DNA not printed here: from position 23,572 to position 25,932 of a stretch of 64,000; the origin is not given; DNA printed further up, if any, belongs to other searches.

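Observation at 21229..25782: mtnP-mtnA next to a fused class II aldolase/SDR: candidate DHAP-shunt-type salvage of methylthioadenosine and 5'-deoxyadenosine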

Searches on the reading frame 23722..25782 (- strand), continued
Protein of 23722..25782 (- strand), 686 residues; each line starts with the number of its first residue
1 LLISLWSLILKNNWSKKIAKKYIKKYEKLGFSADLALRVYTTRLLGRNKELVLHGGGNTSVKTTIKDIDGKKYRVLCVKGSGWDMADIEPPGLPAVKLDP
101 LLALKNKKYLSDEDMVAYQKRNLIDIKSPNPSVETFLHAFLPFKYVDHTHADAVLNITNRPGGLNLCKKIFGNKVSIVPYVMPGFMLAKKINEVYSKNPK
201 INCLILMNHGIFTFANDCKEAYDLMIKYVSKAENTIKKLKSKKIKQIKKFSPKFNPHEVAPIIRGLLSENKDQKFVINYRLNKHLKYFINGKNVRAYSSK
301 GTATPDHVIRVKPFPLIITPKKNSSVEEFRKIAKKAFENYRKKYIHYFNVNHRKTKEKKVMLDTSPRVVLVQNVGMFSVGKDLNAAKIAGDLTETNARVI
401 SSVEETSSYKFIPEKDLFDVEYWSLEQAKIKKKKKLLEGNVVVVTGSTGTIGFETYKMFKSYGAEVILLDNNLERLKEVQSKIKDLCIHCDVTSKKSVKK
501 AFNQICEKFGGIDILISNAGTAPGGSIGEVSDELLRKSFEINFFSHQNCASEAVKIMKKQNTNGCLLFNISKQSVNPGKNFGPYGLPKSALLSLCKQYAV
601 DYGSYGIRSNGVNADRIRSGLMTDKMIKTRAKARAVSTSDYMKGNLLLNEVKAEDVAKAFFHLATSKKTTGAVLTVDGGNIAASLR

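Call 26: find_related_loci(query=A1, collection=genome_contigs, flank=10000)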
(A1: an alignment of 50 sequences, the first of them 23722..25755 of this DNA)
Query A1 (677 aa) in genome_contigs; peptide patterns used: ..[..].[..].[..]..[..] (x = any residue, [..] = any of these).
600 stretches matched a pattern (row limit reached: there are more); 600 encode a relative of the query (tblastn E <= 1e-3); the best 80 are kept; 80 distinct loci.
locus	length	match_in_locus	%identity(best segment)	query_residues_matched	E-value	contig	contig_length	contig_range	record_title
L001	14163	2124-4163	53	1-672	0e+0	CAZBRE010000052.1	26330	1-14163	MAG TPA_asm: uncultured Alphaproteobacteria bacterium isolate binchicken_co262_60 genome assembly, contig: NODE_1753_len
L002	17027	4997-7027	53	1-677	0e+0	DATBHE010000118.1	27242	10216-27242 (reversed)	MAG TPA_asm: Pseudolabrys sp. isolate SMAG_U3856 k141_1504818, whole genome shotgun sequence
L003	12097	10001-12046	53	1-677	0e+0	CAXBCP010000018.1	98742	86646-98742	MAG TPA_asm: uncultured Rhodospirillaceae bacterium isolate ERR2762135_concoct_49 genome assembly, contig: ERZ3421838.44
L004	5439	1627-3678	52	1-677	0e+0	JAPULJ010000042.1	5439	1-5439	MAG: Alphaproteobacteria bacterium isolate KW1-S21_141 KW1-S21_141_cg42, whole genome shotgun sequence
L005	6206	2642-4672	54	1-677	0e+0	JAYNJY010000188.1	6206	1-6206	MAG: Rhodospirillaceae bacterium isolate 139543_S12_metabat_bins_2.tsv.085_sub NODE_8987_length_6206_cov_5.046334, whole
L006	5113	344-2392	52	1-677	0e+0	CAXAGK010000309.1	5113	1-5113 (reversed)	MAG TPA_asm: uncultured Rickettsiales bacterium isolate ERR3525245_concoct_9 genome assembly, contig: ERZ22156890.18521,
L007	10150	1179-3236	51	1-677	0e+0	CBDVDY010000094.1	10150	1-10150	MAG TPA_asm: uncultured Alphaproteobacteria bacterium isolate SRR22302348_concoct_13 genome assembly, contig: ERZ2507359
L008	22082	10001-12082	50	1-672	0e+0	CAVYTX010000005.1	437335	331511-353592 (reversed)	MAG: uncultured Alphaproteobacteria bacterium isolate MFD05684.bin.1.360 genome assembly, contig: contig_5931, whole gen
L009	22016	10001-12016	52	1-677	0e+0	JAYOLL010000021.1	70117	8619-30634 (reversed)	MAG: Rhodospirillales bacterium isolate 139571_S172_metabat_bins_sspec.tsv.033 NODE_281_length_70117_cov_11.245197, whol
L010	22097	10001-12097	49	1-677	0e+0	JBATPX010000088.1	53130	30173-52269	MAG: Defluviicoccus sp. isolate MFD10501_ilm_asm_bin11 k127_25167, whole genome shotgun sequence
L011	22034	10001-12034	51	1-677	0e+0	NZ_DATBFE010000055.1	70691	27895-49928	MAG: Reyranella sp. isolate SMAG_U3803 k141_1381826, whole genome shotgun sequence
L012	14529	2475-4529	51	1-677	0e+0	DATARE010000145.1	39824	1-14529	MAG TPA_asm: Micropepsaceae bacterium isolate SMAG_U5485 k141_5388694, whole genome shotgun sequence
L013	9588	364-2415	51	1-677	0e+0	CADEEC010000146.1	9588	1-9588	MAG: uncultured Rhizobiales bacterium isolate Rhizobiales sp. RBC088 genome assembly, contig: MAG088_146, whole genome s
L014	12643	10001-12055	50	1-677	0e+0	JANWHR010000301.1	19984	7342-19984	MAG: Micropepsaceae bacterium isolate CRAIB_MAG20 c_000000116379, whole genome shotgun sequence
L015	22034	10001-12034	53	1-677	0e+0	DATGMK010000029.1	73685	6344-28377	MAG TPA_asm: Reyranella sp. isolate SMAG_U9910 k141_571562, whole genome shotgun sequence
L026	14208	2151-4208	49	1-677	0e+0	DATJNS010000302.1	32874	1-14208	MAG TPA_asm: Candidatus Sulfotelmatobacter sp. isolate SMAG_U14867 k141_799641, whole genome shotgun sequence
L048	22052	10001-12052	50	1-677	0e+0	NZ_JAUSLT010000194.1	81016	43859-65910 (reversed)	MAG: Bradyrhizobium sp. isolate E19_concoct.bin.29 E19_k141_187803, whole genome shotgun sequence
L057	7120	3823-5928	49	1-677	0e+0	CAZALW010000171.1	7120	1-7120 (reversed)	MAG TPA_asm: uncultured Thiotrichaceae bacterium isolate SRP215229_co1_200 genome assembly, contig: NODE_7672_length_712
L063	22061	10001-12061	49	1-677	0e+0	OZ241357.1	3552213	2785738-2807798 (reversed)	MAG: Alphaproteobacteria bacterium isolate 88d555cd-2633-4b86-a1be-1e9adaae3909 genome assembly, chromosome: 1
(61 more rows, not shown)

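Call 44: search_protein_families(library=ncbifam, proteins=[P0121, P0123, P0126, P0131, P0137, P0140, P0148, P0153, P0164, P0187], max_evalue=1e-100)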
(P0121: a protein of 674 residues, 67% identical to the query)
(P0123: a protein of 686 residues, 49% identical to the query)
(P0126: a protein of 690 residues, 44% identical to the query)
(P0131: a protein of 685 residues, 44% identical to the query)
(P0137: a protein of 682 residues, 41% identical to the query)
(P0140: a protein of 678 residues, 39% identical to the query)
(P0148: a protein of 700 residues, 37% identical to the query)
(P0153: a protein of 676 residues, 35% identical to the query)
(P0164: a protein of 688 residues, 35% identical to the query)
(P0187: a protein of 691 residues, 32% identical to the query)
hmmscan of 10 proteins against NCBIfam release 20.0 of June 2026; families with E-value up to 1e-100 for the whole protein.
P0121 (674 aa): 9 families
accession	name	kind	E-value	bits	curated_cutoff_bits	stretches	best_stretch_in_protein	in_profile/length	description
NF006192.0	PRK08324.1-6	equivalog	4.3e-253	841.7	639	1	1-674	1-685/685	bifunctional aldolase/short-chain dehydrogenase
NF006195.0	PRK08324.2-3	equivalog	6e-229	761.7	931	1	1-674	1-678/678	bifunctional aldolase/short-chain dehydrogenase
NF006193.0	PRK08324.2-1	subfamily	2.2e-208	693.8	1213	1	1-674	1-705/705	bifunctional aldolase/short-chain dehydrogenase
NF006194.0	PRK08324.2-2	equivalog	5.6e-148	494.6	686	1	1-673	1-702/703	bifunctional aldolase/short-chain dehydrogenase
NF006196.0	PRK08324.2-4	equivalog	6.5e-146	487.4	831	1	19-668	10-653/657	bifunctional aldolase/short-chain dehydrogenase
NF006190.0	PRK08324.1-4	equivalog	1.3e-134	449.9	1014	1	17-674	9-689/689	bifunctional aldolase/short-chain dehydrogenase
TIGR02632.1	RhaD_aldol-ADH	equivalog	7.5e-127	424.5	567.75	1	30-674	5-676/676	bifunctional rhamnulose-1-phosphate aldolase/short-chain dehydrogenase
NF006189.0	PRK08324.1-3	equivalog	7.7e-123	411.2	634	1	28-674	27-701/701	bifunctional rhamnulose-1-phosphate aldolase/short-chain dehydrogenase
NF006191.0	PRK08324.1-5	equivalog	4.7e-107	359.1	1240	1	25-673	27-705/706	bifunctional aldolase/short-chain dehydrogenase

P0123 (686 aa): 10 families
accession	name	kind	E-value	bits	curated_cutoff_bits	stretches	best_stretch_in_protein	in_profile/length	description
NF006192.0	PRK08324.1-6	equivalog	0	1055.4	639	1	1-686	1-685/685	bifunctional aldolase/short-chain dehydrogenase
NF006195.0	PRK08324.2-3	equivalog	4.7e-265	881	931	1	1-686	1-678/678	bifunctional aldolase/short-chain dehydrogenase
NF006193.0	PRK08324.2-1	subfamily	7e-265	880.6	1213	1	1-686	1-705/705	bifunctional aldolase/short-chain dehydrogenase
NF006194.0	PRK08324.2-2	equivalog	2.7e-158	528.7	686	1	1-684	1-701/703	bifunctional aldolase/short-chain dehydrogenase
NF006196.0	PRK08324.2-4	equivalog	9.3e-157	523.2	831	1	22-680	13-653/657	bifunctional aldolase/short-chain dehydrogenase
NF006190.0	PRK08324.1-4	equivalog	2.7e-152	508.3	1014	1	23-684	15-687/689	bifunctional aldolase/short-chain dehydrogenase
TIGR02632.1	RhaD_aldol-ADH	equivalog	1.5e-143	479.7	567.75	1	30-686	5-676/676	bifunctional rhamnulose-1-phosphate aldolase/short-chain dehydrogenase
NF006189.0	PRK08324.1-3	equivalog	3.6e-131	438.8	634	1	28-686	27-701/701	bifunctional rhamnulose-1-phosphate aldolase/short-chain dehydrogenase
NF006191.0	PRK08324.1-5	equivalog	4.1e-118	395.7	1240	1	25-685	27-705/706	bifunctional aldolase/short-chain dehydrogenase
NF006188.0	PRK08324.1-1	equivalog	3e-108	362.9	1152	1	33-686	14-679/679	bifunctional aldolase/short-chain dehydrogenase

P0126 (690 aa): 10 families
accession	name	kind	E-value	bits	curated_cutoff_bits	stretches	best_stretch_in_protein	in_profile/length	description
NF006192.0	PRK08324.1-6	equivalog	4.6e-256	851.5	639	1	1-688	1-683/685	bifunctional aldolase/short-chain dehydrogenase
NF006195.0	PRK08324.2-3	equivalog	7.5e-244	810.9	931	1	1-690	1-678/678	bifunctional aldolase/short-chain dehydrogenase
NF006193.0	PRK08324.2-1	subfamily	1.2e-205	684.8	1213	1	1-687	1-702/705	bifunctional aldolase/short-chain dehydrogenase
NF006194.0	PRK08324.2-2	equivalog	3.9e-182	607.5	686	1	1-690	1-703/703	bifunctional aldolase/short-chain dehydrogenase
NF006196.0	PRK08324.2-4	equivalog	1.5e-169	565.5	831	1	1-684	1-653/657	bifunctional aldolase/short-chain dehydrogenase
NF006190.0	PRK08324.1-4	equivalog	3.4e-151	504.7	1014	1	19-690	13-689/689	bifunctional aldolase/short-chain dehydrogenase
TIGR02632.1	RhaD_aldol-ADH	equivalog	1e-142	476.9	567.75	1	29-690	6-676/676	bifunctional rhamnulose-1-phosphate aldolase/short-chain dehydrogenase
NF006189.0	PRK08324.1-3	equivalog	8.1e-130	434.3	634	1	16-690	17-701/701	bifunctional rhamnulose-1-phosphate aldolase/short-chain dehydrogenase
NF006191.0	PRK08324.1-5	equivalog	4.7e-119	398.8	1240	1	20-690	24-706/706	bifunctional aldolase/short-chain dehydrogenase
NF006188.0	PRK08324.1-1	equivalog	1.3e-106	357.4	1152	1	32-690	15-679/679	bifunctional aldolase/short-chain dehydrogenase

P0131 (685 aa): 10 families
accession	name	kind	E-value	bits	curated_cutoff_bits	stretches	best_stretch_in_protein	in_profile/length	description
NF006192.0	PRK08324.1-6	equivalog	2.5e-257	855.7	639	1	3-683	4-683/685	bifunctional aldolase/short-chain dehydrogenase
NF006195.0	PRK08324.2-3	equivalog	7.1e-242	804.4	931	1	3-685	4-678/678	bifunctional aldolase/short-chain dehydrogenase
NF006193.0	PRK08324.2-1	subfamily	5.2e-199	662.8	1213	1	3-683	4-703/705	bifunctional aldolase/short-chain dehydrogenase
NF006194.0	PRK08324.2-2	equivalog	2.4e-179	598.3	686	1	2-685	3-703/703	bifunctional aldolase/short-chain dehydrogenase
NF006196.0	PRK08324.2-4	equivalog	6.6e-177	589.8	831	1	15-679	7-653/657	bifunctional aldolase/short-chain dehydrogenase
NF006190.0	PRK08324.1-4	equivalog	9.7e-147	490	1014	1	18-682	11-686/689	bifunctional aldolase/short-chain dehydrogenase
TIGR02632.1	RhaD_aldol-ADH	equivalog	6.1e-144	480.9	567.75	1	30-684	6-675/676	bifunctional rhamnulose-1-phosphate aldolase/short-chain dehydrogenase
NF006189.0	PRK08324.1-3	equivalog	1.4e-131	440.1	634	1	28-682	28-698/701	bifunctional rhamnulose-1-phosphate aldolase/short-chain dehydrogenase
NF006188.0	PRK08324.1-1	equivalog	1.2e-106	357.6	1152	1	33-682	15-676/679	bifunctional aldolase/short-chain dehydrogenase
NF006191.0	PRK08324.1-5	equivalog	1.9e-104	350.5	1240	1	24-679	27-700/706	bifunctional aldolase/short-chain dehydrogenase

P0137 (682 aa): 9 families
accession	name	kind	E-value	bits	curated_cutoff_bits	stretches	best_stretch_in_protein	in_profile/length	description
NF006195.0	PRK08324.2-3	equivalog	3.1e-211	703.2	931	1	8-682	7-678/678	bifunctional aldolase/short-chain dehydrogenase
NF006192.0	PRK08324.1-6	equivalog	4.7e-205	683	639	1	3-682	2-685/685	bifunctional aldolase/short-chain dehydrogenase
NF006193.0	PRK08324.2-1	subfamily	1.1e-165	552.7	1213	1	3-682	2-705/705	bifunctional aldolase/short-chain dehydrogenase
NF006194.0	PRK08324.2-2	equivalog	5.5e-144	481.4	686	1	3-680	2-701/703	bifunctional aldolase/short-chain dehydrogenase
NF006196.0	PRK08324.2-4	equivalog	2.6e-141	472.2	831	1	20-676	11-653/657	bifunctional aldolase/short-chain dehydrogenase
NF006190.0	PRK08324.1-4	equivalog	7.1e-127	424.3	1014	1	19-679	11-686/689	bifunctional aldolase/short-chain dehydrogenase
TIGR02632.1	RhaD_aldol-ADH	equivalog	3.8e-125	418.8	567.75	1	29-682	4-676/676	bifunctional rhamnulose-1-phosphate aldolase/short-chain dehydrogenase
NF006189.0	PRK08324.1-3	equivalog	8.5e-123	411.1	634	1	29-682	28-701/701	bifunctional rhamnulose-1-phosphate aldolase/short-chain dehydrogenase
NF006191.0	PRK08324.1-5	equivalog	6.8e-109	365.2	1240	1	27-681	28-705/706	bifunctional aldolase/short-chain dehydrogenase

P0140 (678 aa): 8 families
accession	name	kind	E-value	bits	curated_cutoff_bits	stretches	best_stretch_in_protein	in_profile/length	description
NF006195.0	PRK08324.2-3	equivalog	4.4e-233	775.4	931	1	1-678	1-678/678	bifunctional aldolase/short-chain dehydrogenase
NF006192.0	PRK08324.1-6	equivalog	4.3e-217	722.8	639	1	1-675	1-682/685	bifunctional aldolase/short-chain dehydrogenase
NF006194.0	PRK08324.2-2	equivalog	1.8e-168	562.3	686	1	1-678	1-703/703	bifunctional aldolase/short-chain dehydrogenase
NF006193.0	PRK08324.2-1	subfamily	8.7e-166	553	1213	1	22-675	25-702/705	bifunctional aldolase/short-chain dehydrogenase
NF006196.0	PRK08324.2-4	equivalog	1.4e-165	552.4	831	1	19-671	12-652/657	bifunctional aldolase/short-chain dehydrogenase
NF006190.0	PRK08324.1-4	equivalog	7.2e-136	454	1014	1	22-678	16-689/689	bifunctional aldolase/short-chain dehydrogenase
TIGR02632.1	RhaD_aldol-ADH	equivalog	5.2e-129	431.6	567.75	1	28-678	5-676/676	bifunctional rhamnulose-1-phosphate aldolase/short-chain dehydrogenase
NF006189.0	PRK08324.1-3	equivalog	5.4e-120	401.8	634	1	12-678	13-701/701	bifunctional rhamnulose-1-phosphate aldolase/short-chain dehydrogenase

P0148 (700 aa): 10 families
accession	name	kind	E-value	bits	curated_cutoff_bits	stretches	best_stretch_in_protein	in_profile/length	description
NF006194.0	PRK08324.2-2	equivalog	8.7e-246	817.9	686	1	1-700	1-703/703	bifunctional aldolase/short-chain dehydrogenase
NF006195.0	PRK08324.2-3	equivalog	1.2e-212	707.8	931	1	1-700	1-678/678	bifunctional aldolase/short-chain dehydrogenase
NF006192.0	PRK08324.1-6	equivalog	7.4e-198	659.2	639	1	1-693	1-678/685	bifunctional aldolase/short-chain dehydrogenase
NF006196.0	PRK08324.2-4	equivalog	3.1e-189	630.5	831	1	1-693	1-652/657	bifunctional aldolase/short-chain dehydrogenase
NF006190.0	PRK08324.1-4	equivalog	1.3e-174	582.1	1014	1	22-700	16-689/689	bifunctional aldolase/short-chain dehydrogenase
TIGR02632.1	RhaD_aldol-ADH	equivalog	1.2e-163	546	567.75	1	28-700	5-676/676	bifunctional rhamnulose-1-phosphate aldolase/short-chain dehydrogenase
NF006189.0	PRK08324.1-3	equivalog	1.5e-155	519.3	634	1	21-700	22-701/701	bifunctional rhamnulose-1-phosphate aldolase/short-chain dehydrogenase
NF006193.0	PRK08324.2-1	subfamily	1e-146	490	1213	1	1-693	1-698/705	bifunctional aldolase/short-chain dehydrogenase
NF006191.0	PRK08324.1-5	equivalog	1.3e-133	446.9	1240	1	21-700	25-706/706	bifunctional aldolase/short-chain dehydrogenase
NF006188.0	PRK08324.1-1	equivalog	5.1e-120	401.8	1152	1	28-700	11-679/679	bifunctional aldolase/short-chain dehydrogenase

P0153 (676 aa): 3 families
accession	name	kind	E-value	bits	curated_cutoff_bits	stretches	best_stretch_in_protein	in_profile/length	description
NF006192.0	PRK08324.1-6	equivalog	2.3e-180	601.3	639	1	1-674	1-682/685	bifunctional aldolase/short-chain dehydrogenase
NF006195.0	PRK08324.2-3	equivalog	6.6e-150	500.5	931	1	1-675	1-676/678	bifunctional aldolase/short-chain dehydrogenase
NF006193.0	PRK08324.2-1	subfamily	5.4e-147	490.9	1213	1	1-675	1-703/705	bifunctional aldolase/short-chain dehydrogenase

P0164 (688 aa): 7 families
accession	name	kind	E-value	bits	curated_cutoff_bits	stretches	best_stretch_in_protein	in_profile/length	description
NF006192.0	PRK08324.1-6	equivalog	1e-175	586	639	1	1-687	1-678/685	bifunctional aldolase/short-chain dehydrogenase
NF006195.0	PRK08324.2-3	equivalog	3.3e-171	570.9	931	1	1-688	1-672/678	bifunctional aldolase/short-chain dehydrogenase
NF006193.0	PRK08324.2-1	subfamily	8e-141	470.5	1213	1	1-687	1-698/705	bifunctional aldolase/short-chain dehydrogenase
NF006196.0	PRK08324.2-4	equivalog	2.1e-126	422.9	831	1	17-687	8-652/657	bifunctional aldolase/short-chain dehydrogenase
NF006194.0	PRK08324.2-2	equivalog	9.5e-119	398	686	1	1-688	1-697/703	bifunctional aldolase/short-chain dehydrogenase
NF006190.0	PRK08324.1-4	equivalog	7.6e-116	387.9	1014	1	17-688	9-683/689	bifunctional aldolase/short-chain dehydrogenase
TIGR02632.1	RhaD_aldol-ADH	equivalog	4.1e-108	362.5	567.75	1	30-688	5-670/676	bifunctional rhamnulose-1-phosphate aldolase/short-chain dehydrogenase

P0187 (691 aa): 6 families
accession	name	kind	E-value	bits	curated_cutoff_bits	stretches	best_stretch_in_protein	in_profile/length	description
NF006195.0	PRK08324.2-3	equivalog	5.3e-188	626.4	931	1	1-691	1-678/678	bifunctional aldolase/short-chain dehydrogenase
NF006192.0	PRK08324.1-6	equivalog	2.2e-159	532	639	1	1-688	1-682/685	bifunctional aldolase/short-chain dehydrogenase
NF006193.0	PRK08324.2-1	subfamily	6.3e-130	434.5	1213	1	20-687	22-701/705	bifunctional aldolase/short-chain dehydrogenase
NF006194.0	PRK08324.2-2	equivalog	5.2e-115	385.7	686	1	1-691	1-703/703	bifunctional aldolase/short-chain dehydrogenase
NF006196.0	PRK08324.2-4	equivalog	3.6e-111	372.6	831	1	15-684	7-652/657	bifunctional aldolase/short-chain dehydrogenase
NF006190.0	PRK08324.1-4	equivalog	2.2e-109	366.5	1014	1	15-691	8-689/689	bifunctional aldolase/short-chain dehydrogenase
